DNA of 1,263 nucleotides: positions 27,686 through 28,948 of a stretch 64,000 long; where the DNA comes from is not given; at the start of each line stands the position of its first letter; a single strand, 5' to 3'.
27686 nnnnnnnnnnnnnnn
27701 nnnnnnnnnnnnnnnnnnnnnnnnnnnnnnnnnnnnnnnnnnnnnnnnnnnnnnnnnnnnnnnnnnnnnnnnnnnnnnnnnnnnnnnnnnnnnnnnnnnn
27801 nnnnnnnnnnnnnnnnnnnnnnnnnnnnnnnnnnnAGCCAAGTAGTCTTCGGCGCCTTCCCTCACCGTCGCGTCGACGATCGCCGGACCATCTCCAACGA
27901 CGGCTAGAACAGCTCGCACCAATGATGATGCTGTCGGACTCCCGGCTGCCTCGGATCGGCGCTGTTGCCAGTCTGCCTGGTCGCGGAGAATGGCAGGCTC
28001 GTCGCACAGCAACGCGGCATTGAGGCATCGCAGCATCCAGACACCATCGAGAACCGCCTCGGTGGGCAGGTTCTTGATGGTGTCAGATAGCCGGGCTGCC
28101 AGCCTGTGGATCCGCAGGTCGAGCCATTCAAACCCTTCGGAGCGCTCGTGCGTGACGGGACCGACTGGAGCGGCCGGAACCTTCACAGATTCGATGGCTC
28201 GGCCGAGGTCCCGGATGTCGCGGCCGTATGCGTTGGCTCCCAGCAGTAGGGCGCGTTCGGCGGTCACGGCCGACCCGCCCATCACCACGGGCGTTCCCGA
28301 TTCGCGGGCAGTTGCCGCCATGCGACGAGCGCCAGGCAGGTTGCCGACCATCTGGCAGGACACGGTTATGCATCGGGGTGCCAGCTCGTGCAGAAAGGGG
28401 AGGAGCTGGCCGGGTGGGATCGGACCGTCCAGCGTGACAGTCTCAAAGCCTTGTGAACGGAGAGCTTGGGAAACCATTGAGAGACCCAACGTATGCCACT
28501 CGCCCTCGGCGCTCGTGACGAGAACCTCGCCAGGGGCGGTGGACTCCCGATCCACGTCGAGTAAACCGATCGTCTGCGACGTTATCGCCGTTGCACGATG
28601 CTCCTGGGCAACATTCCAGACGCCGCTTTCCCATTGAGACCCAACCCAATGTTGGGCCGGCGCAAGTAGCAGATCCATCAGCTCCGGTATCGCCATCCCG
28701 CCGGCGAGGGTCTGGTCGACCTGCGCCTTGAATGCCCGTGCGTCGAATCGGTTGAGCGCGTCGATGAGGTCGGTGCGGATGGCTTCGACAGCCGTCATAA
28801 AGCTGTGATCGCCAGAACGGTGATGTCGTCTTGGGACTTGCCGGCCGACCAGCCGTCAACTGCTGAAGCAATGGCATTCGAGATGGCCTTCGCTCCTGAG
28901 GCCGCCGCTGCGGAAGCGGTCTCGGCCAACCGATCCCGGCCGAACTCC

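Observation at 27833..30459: Stand-alone B12-binding module translationally coupled to a PAS-GAF-PP2C phosphatase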

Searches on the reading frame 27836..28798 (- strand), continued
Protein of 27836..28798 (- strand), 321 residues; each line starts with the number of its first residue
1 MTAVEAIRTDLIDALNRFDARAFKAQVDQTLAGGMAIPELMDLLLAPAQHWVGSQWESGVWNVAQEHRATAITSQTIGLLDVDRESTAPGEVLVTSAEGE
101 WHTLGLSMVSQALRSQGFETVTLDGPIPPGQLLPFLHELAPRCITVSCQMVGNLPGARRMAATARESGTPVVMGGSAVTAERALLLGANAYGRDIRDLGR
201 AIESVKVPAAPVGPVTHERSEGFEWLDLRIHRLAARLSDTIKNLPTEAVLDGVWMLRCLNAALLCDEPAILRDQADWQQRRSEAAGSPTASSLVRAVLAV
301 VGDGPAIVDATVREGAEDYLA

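Call 26: find_related_loci(query=A1, collection=genome_contigs, flank=5000)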
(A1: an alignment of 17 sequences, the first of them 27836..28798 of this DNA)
Query A1 (321 aa) in genome_contigs; peptide patterns used: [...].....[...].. (x = any residue, [..] = any of these).
599 stretches matched a pattern (row limit reached: there are more); 560 encode a relative of the query (tblastn E <= 1e-3); the best 80 are kept; 80 distinct loci.
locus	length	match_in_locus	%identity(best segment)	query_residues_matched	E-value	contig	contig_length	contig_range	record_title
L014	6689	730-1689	75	1-320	7e-159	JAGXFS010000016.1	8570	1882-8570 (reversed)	MAG: Acidimicrobiia bacterium isolate LH_M20 k141_98191, whole genome shotgun sequence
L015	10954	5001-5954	34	11-305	9e-39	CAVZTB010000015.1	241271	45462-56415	MAG: uncultured Actinomycetota bacterium isolate MFD00392.bin.2.160 genome assembly, contig: contig_76613, whole genome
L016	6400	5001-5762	37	25-277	1e-35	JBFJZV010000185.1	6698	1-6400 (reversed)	MAG: Acidimicrobiia bacterium isolate Mix_sand19.2022.05.Z.42 k141_571974_length_6698_cov_25.0523, whole genome shotgun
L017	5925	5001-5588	39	48-241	1e-35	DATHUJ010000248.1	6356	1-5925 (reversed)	MAG TPA_asm: Jiangellales bacterium isolate SMAG_U16104 k141_621381, whole genome shotgun sequence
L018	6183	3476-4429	30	6-306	1e-34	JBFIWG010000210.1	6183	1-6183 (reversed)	MAG: Nocardioidaceae bacterium isolate Mix_sand13.2021.11.Z.77 k141_554100_length_6183_cov_12.4709, whole genome shotgun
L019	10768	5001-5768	35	39-277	1e-34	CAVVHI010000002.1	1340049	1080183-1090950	MAG: uncultured Actinomycetota bacterium isolate MFD01721.bin.1.348 genome assembly, contig: contig_27800, whole genome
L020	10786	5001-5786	32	40-297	3e-34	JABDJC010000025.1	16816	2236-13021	MAG: Acidimicrobiia bacterium isolate SS_bin_13 k127_475872, whole genome shotgun sequence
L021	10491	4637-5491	34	40-308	3e-33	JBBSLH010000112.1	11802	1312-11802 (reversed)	MAG: Acidimicrobiales bacterium isolate metawrap_LS4_58 metawrap_LS4_58_K_1540849_L_11802_cov_19.8556, whole genome shot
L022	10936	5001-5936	33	14-305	1e-32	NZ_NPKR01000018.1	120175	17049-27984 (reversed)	Mycolicibacterium sp. P1-18 NODE_18_length_120175_cov_47.7254, whole genome shotgun sequence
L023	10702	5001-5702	34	8-237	4e-32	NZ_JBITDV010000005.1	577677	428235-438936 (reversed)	Cryptosporangium sp. NPDC051539 NPDC051539_128_F4.ctg-0005, whole genome shotgun sequence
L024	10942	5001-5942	34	11-305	7e-32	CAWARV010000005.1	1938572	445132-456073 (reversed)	MAG: uncultured Actinomycetota bacterium isolate MFD02581.bin.1.20 genome assembly, contig: contig_9011, whole genome sh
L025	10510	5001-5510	40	10-177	2e-31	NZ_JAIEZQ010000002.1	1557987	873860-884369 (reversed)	Nocardioides jiangsuensis strain WL0053 NODE_2_length_1557987_cov_45.974183, whole genome shotgun sequence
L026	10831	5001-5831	32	10-277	7e-31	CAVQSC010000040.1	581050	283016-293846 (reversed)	MAG: uncultured Actinomycetota bacterium isolate MFD09848.bin.2.104 genome assembly, contig: contig_5775, whole genome s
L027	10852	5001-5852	32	11-279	9e-31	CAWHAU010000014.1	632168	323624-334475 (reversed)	MAG: uncultured Actinomycetota bacterium isolate MFD05176.bin.1.186 genome assembly, contig: contig_22402, whole genome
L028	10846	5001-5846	31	13-277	1e-30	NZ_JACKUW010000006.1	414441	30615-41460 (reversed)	Mycolicibacterium sediminis strain DSM 45643 MSED-DSM45643DSM45643_contig000014, whole genome shotgun sequence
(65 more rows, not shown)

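Call 48: predict_structure(alignment_id=A2)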
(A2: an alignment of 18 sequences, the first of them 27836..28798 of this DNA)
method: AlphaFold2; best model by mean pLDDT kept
length: 321 residues; sequences in the alignment: 18
mean_pLDDT: 91.8   pTM: 0.89
mean pLDDT of the five models: 91.8, 91.6, 90.8, 90.6, 90.2
residues with pLDDT >= 90: 247; 70-90: 67; 50-70: 7; < 50: 0
segments of 3 or more residues with pLDDT < 50: none
pLDDT, mean of each block of 10 residues (from residue 1): 90 98 97 94 94 88 92 93 79 89 85 93 82 93 94 95 97 94 97 93 94 94 96 89 78 95 98 93 83 93 95 95 77
secondary structure, 60 per line:
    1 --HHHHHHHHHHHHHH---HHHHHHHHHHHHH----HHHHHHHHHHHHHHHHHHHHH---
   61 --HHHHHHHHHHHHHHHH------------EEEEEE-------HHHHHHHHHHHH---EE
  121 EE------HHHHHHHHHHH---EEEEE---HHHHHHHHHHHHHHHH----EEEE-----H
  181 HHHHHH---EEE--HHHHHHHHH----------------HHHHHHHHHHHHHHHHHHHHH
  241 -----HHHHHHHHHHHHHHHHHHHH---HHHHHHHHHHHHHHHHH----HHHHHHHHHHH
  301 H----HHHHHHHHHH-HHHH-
elements in order: H3-16 H20-32 H37-57 H63-78 E91-96 H104-115 E119-122 H129-139 E143-147 H151-166 E171-174 H180-186 E190-192 H195-203 H220-240 H246-265 H269-285 H290-301 H306-315 H317-320

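Call 50: fold_search(model_id=the predicted structure, library=pdb)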
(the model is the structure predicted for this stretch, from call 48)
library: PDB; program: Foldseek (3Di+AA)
matches with E <= 10: 1440; with E <= 0.001: 98
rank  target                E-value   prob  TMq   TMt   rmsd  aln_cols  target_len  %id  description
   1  8j2x                  4.2e-19  1.00  0.82  0.79   4.3       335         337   26  Saccharothrix syringae photocobilins protein, light state (released 2024-04-10)
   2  8j2w_B                5.9e-19  1.00  0.80  0.78   4.1       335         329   27  Saccharothrix syringae photocobilins protein, dark state (released 2024-04-10)
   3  8j2w_A                2.6e-18  1.00  0.80  0.78   4.1       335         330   26  Saccharothrix syringae photocobilins protein, dark state (released 2024-04-10)
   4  8j2y_A                8.6e-16  1.00  0.86  0.84   2.8       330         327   23  Acidimicrobiaceae bacterium photocobilins protein, dark state (released 2024-04-10)
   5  8j2y_B                1.3e-15  1.00  0.86  0.84   2.7       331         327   23  Acidimicrobiaceae bacterium photocobilins protein, dark state (released 2024-04-10)
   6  8jbt_A                1.4e-09  1.00  0.54  0.74   3.0       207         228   21  B12-binding domain from Chloracidobacterium thermophilum MerR family protein, anaerobic light state (released 2024-11-13)
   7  8jbs_A                1.8e-09  1.00  0.54  0.75   3.0       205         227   22  B12-binding domain from Chloracidobacterium thermophilum MerR family protein, dark state (released 2024-11-13)
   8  8jbt_B                1.9e-09  1.00  0.55  0.77   2.8       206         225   22  B12-binding domain from Chloracidobacterium thermophilum MerR family protein, anaerobic light state (released 2024-11-13)
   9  7xcn_P                2.3e-09  1.00  0.35  0.51   9.4       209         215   22  Crystal structure of the MttB-MttC complex at 2.7 A resolution (released 2023-01-18)
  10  8jbs_B                5.4e-09  1.00  0.54  0.75   3.1       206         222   21  B12-binding domain from Chloracidobacterium thermophilum MerR family protein, dark state (released 2024-11-13)
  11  9s0f_D                5.4e-09  1.00  0.52  0.81   2.9       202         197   27  Dark-state of CBD of TtCarH (TR-SFX, SwissFEL) (released 2026-01-28)
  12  5c8d_A                6.0e-09  1.00  0.52  0.73   3.5       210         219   27  Crystal structure of full-length Thermus thermophilus CarH bound to adenosylcobalamin (dark state) (released 2015-09-30)
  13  9s0h_D                6.0e-09  1.00  0.50  0.77   3.2       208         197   24  Dark-state of CBD of TtCarH mutant - H132A (SSX, DLS) (released 2026-01-28)
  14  7xcn_M                6.0e-09  1.00  0.35  0.51   9.5       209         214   22  Crystal structure of the MttB-MttC complex at 2.7 A resolution (released 2023-01-18)
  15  8c76_A                6.3e-09  1.00  0.53  0.82   3.0       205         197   28  Light-state 2.5 Angstrom wild-type X-ray crystal structure of the cobalamin binding domain belonging to a light-depend (released 2023-08-09)
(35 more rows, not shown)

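Call 78: search_protein_families(library=ncbifam, proteins=[window:27836-28798:-], max_evalue=0.001)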
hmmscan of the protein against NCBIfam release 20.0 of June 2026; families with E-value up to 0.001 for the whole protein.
window:27836-28798:- (321 aa): 7 families
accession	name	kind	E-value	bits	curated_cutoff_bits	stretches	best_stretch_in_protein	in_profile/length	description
NF052513.1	TransRegCarH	equivalog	1.2e-15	57.6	400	1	5-199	81-271/274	HTH-type transcriptional repressor CarH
TIGR02370.1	pyl_corrinoid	subfamily_domain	9.8e-11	41.4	215.3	1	12-195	3-194/197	methyltransferase cognate corrinoid protein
NF041607.1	dimeth_corrin_MtbC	equivalog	1e-09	38.2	350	1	13-195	3-192/203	dimethylamine corrinoid protein MtbC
NF047996.1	corrin_MtgC_2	exception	1.6e-08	34.3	370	1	8-205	5-206/212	glycine betaine-specific corrinoid protein MtgC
NF040669.1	MtaC2_Meth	equivalog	9.2e-07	28.5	450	1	83-194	120-234/267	methanol--corrinoid protein MtaC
NF040655.1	MtaC_Meth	equivalog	6.7e-06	25.3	420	1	85-197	115-229/253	methanol--corrinoid protein MtaC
TIGR02082.1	metH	equivalog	0.00071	17.3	1010.85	1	83-207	726-853/1182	methionine synthase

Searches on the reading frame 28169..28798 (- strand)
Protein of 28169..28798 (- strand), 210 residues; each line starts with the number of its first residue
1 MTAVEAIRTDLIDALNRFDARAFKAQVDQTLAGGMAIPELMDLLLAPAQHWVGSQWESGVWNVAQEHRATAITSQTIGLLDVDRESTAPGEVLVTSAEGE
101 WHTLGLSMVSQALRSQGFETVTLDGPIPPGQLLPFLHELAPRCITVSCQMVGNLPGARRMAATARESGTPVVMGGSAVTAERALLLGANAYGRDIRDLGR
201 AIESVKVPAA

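Call 72: search_solved_structures(query=window:28169-28798:-, max_evalue=0.0001, show_alignments=5)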
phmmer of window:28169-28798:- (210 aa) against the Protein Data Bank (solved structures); distinct sequences matched with E-value up to 0.0001: 15.
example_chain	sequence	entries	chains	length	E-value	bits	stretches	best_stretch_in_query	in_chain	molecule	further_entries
8j2x_A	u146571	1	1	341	6.3e-27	97.8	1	6-193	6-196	Cobalamin-binding protein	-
8j2w_A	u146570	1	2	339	7.4e-27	97.5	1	6-193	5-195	Cobalamin-binding protein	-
8j2y_A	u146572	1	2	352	3.4e-20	75.8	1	39-194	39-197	GGDEF domain-containing protein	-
8jbs_A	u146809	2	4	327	6.3e-11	45.6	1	19-179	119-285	Putative cobalamin binding protein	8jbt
8c31_A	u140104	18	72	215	5.7e-10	42.4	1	6-202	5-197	Probable transcriptional regulator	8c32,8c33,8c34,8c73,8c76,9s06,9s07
5c8a_A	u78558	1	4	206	6.2e-10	42.3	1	7-202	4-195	Light-dependent transcriptional regulator CarH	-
8c35_A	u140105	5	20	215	9.5e-10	41.7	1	6-202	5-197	Probable transcriptional regulator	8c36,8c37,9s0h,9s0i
5c8d_A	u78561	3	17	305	1.2e-09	41.4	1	6-202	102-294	Light-dependent transcriptional regulator CarH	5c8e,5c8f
3whp_A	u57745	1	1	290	1.8e-09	40.8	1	6-202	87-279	Probable transcriptional regulator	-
7xcn_M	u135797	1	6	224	2e-09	40.7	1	10-199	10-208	Trimethylamine methyltransferase corrinoid protein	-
2i2x_B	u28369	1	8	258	2.3e-05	27.4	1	89-202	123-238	Methyltransferase 1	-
1y80_A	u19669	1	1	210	3.1e-05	27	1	87-195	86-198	Predicted cobalamin binding protein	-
8g3h_A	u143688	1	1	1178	4.1e-05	26.6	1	33-180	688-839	Methionine synthase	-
9cbq_A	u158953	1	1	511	6.3e-05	26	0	22-181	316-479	Methionine synthase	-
8ssd_A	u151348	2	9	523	6.8e-05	25.9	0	23-181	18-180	Methionine synthase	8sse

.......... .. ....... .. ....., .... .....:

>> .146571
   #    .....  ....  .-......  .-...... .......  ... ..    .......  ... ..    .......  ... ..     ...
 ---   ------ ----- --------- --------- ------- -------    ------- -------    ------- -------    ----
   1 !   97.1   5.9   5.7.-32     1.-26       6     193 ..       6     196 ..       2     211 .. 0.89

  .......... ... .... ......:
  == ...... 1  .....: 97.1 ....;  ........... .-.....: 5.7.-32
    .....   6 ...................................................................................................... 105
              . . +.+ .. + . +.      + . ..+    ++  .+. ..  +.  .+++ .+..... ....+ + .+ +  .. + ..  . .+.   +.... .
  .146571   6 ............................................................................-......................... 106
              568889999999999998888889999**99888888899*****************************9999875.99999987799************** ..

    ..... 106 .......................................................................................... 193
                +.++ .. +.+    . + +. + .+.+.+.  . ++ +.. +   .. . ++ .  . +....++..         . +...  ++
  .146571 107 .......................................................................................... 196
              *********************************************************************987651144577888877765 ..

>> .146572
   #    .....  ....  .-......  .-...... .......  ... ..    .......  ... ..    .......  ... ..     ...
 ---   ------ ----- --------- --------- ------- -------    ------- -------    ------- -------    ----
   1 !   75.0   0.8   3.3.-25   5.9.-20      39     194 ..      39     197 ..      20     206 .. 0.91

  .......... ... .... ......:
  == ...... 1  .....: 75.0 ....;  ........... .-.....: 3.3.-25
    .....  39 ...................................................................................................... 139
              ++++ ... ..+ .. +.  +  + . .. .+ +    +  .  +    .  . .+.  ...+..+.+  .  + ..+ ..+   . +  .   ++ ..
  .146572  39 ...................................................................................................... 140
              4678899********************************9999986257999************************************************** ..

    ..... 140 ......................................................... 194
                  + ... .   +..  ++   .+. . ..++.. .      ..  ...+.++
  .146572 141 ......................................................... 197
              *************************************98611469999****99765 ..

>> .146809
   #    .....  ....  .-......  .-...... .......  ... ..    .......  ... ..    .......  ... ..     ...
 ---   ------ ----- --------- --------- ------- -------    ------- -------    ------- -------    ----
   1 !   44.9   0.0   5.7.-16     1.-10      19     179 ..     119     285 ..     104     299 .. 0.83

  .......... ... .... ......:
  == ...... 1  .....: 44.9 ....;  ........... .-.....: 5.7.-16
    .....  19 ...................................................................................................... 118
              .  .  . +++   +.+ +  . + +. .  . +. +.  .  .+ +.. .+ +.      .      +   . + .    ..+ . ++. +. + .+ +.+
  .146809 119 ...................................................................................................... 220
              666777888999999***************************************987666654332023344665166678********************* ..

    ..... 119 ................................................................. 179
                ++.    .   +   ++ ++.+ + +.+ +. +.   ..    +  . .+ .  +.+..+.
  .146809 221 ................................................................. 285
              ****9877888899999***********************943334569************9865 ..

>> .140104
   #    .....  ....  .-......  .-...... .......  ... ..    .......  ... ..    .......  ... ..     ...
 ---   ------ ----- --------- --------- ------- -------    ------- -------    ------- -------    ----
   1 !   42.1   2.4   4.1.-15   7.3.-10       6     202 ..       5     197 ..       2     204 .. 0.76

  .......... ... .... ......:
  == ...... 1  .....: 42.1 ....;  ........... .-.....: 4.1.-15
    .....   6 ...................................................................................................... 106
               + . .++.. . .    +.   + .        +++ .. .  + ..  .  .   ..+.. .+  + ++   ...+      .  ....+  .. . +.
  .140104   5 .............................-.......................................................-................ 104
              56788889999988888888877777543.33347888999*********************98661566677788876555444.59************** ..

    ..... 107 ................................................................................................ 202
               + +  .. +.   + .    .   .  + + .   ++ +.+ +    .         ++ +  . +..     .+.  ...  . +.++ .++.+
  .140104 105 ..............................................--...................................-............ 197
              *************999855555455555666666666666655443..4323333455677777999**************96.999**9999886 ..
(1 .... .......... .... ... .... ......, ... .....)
